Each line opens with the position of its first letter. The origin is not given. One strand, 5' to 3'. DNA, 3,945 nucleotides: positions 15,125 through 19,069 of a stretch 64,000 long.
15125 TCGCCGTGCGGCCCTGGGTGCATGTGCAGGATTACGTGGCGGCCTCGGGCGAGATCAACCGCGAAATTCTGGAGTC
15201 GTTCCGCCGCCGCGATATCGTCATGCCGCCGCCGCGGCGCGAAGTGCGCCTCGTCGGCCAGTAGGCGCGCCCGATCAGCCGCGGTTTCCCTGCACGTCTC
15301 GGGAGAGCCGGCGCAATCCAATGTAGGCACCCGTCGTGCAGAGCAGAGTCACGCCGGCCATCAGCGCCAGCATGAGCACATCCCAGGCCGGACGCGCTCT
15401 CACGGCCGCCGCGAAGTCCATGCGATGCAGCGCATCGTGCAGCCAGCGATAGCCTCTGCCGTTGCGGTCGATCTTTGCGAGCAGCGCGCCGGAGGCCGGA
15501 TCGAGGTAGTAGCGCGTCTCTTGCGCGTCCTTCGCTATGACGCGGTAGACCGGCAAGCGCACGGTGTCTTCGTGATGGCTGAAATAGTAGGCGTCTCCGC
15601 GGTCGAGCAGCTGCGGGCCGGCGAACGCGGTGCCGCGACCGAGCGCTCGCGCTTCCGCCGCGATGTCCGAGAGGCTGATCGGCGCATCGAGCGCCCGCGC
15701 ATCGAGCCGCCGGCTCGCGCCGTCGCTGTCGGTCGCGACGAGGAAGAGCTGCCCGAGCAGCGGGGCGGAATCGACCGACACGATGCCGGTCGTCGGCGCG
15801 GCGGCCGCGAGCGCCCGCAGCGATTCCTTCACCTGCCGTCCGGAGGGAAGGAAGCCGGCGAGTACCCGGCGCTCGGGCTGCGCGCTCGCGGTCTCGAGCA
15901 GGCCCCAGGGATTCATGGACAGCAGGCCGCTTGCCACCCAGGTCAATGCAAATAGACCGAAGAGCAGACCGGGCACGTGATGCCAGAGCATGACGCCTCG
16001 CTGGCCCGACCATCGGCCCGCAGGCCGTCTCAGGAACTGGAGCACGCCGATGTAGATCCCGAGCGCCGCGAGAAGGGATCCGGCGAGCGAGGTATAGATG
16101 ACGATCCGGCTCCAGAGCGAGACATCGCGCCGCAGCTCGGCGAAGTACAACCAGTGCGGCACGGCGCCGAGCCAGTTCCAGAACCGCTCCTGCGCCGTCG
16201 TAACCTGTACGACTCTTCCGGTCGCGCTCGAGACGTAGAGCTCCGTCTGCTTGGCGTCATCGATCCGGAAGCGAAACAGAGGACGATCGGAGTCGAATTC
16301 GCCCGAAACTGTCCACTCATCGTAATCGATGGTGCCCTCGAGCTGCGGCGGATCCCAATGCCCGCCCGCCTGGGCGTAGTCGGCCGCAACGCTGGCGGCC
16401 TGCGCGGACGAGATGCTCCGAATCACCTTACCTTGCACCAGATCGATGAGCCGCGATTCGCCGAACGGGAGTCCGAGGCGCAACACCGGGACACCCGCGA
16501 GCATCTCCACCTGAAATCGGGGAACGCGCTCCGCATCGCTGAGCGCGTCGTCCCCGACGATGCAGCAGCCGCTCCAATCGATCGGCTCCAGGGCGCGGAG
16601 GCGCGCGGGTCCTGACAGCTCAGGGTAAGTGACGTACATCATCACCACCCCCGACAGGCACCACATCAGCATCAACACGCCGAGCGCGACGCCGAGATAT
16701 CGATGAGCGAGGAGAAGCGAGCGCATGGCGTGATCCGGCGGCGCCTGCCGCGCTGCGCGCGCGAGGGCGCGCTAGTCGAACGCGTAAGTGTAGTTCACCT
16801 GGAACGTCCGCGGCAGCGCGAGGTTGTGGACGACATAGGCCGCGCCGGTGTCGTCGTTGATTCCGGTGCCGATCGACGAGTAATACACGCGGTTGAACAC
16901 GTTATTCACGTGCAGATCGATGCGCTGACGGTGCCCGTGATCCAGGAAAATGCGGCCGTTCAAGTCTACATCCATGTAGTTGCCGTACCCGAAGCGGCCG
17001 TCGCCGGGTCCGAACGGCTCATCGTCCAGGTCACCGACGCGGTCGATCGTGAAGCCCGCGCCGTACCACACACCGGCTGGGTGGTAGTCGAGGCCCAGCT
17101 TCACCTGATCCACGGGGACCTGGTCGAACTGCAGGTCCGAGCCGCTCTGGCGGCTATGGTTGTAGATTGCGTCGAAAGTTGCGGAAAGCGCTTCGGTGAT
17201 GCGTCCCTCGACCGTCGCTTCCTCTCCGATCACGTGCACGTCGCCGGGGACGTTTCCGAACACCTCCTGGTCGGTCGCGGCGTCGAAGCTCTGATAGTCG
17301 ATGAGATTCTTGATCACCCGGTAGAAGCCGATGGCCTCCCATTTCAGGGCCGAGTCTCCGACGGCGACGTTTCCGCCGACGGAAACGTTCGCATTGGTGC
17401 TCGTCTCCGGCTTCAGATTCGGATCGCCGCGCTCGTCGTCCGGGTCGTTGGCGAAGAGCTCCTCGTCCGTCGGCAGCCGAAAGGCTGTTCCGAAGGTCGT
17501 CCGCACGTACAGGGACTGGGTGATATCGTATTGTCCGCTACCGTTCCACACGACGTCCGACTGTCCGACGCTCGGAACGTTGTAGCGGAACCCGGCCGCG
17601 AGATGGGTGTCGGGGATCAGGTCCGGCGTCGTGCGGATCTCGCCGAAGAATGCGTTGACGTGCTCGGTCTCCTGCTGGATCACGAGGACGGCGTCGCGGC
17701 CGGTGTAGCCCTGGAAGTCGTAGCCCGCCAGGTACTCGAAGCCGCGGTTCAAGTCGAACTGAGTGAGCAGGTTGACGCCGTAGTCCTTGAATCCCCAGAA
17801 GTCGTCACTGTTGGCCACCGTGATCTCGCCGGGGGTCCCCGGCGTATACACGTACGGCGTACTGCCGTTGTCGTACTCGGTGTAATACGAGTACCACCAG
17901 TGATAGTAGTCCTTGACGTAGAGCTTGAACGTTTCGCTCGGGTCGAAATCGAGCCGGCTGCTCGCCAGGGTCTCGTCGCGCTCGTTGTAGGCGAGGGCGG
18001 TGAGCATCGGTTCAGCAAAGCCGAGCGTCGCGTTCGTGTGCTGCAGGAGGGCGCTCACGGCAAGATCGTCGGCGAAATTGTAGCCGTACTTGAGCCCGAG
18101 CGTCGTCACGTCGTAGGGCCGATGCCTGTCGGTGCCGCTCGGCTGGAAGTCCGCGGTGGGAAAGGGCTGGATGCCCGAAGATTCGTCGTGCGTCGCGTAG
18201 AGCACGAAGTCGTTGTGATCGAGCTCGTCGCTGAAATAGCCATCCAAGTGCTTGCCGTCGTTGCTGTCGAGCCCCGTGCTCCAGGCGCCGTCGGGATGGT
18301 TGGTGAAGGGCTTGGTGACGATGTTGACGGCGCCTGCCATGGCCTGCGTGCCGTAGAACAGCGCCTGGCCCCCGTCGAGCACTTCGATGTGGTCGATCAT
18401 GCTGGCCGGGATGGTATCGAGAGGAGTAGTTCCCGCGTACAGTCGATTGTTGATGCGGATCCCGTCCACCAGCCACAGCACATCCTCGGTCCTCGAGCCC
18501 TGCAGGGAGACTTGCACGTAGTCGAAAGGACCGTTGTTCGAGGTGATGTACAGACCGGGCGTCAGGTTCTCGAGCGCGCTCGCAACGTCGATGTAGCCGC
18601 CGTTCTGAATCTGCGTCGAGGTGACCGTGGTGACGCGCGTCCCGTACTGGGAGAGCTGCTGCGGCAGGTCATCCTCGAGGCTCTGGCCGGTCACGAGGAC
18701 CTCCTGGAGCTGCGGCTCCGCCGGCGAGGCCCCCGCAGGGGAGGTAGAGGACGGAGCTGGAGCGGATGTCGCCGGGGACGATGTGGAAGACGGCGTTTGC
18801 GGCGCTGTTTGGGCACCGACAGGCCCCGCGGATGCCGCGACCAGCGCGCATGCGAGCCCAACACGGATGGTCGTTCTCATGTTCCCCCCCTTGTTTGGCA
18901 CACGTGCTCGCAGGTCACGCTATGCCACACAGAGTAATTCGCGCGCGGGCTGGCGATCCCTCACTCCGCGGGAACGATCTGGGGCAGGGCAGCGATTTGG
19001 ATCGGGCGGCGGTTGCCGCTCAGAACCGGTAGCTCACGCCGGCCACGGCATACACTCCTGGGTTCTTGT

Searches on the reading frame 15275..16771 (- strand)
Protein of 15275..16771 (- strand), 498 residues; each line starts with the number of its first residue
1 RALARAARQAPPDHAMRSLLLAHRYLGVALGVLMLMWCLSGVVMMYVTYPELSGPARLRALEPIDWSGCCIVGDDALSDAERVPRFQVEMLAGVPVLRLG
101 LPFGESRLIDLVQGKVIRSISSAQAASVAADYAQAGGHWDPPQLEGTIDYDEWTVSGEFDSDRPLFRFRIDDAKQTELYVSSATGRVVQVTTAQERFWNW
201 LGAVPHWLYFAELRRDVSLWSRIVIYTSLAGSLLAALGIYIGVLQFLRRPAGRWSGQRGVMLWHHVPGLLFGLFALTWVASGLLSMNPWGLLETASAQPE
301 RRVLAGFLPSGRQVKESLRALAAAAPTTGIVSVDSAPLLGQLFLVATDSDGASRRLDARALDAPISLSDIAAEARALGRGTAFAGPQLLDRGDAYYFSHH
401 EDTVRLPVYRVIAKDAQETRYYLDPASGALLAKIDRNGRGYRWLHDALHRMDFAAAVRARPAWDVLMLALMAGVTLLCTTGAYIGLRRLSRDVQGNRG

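Call 80: search_protein_families(library=pfam, proteins=[window:15275-16771:-], max_evalue=0.001)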
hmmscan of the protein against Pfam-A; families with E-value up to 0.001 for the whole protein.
window:15275-16771:- (498 aa): 1 family
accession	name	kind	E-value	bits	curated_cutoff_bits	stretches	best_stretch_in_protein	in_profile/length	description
PF03929.21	PepSY_TM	-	1.5e-08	35.3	28.8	1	22-488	3-295/295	PepSY-associated TM region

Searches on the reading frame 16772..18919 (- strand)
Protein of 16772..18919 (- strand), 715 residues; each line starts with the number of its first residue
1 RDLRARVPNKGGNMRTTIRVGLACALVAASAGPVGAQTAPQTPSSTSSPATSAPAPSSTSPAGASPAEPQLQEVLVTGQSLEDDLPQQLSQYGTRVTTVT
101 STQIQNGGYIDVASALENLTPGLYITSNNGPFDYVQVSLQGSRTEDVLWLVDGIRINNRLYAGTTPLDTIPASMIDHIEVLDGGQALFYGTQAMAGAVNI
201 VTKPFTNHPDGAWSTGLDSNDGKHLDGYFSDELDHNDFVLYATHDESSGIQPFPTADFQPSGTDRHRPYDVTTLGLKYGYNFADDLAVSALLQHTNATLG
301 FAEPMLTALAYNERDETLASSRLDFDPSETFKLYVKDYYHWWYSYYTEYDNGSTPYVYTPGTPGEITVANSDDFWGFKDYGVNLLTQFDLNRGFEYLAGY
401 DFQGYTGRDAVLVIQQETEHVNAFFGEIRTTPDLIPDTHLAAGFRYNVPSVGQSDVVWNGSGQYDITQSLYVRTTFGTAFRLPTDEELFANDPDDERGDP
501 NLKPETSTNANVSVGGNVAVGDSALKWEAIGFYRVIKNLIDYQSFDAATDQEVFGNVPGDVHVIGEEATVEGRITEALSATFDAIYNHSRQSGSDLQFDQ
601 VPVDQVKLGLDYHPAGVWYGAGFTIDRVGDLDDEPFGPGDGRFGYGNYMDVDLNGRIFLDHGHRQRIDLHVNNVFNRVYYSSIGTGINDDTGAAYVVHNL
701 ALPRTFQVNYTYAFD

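Call 49: search_protein_families(library=pfam, proteins=[window:16772-18919:-], max_evalue=0.001)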
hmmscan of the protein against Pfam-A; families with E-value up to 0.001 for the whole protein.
window:16772-18919:- (715 aa): 2 families
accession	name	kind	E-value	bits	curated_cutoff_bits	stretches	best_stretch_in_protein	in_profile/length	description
PF00593.30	TonB_dep_Rec_b-barrel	-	5.7e-22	79.6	27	1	272-674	13-436/436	TonB dependent receptor-like, beta-barrel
PF07715.20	Plug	-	9.4e-19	68.3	23.9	1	93-197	6-107/107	TonB-dependent Receptor Plug Domain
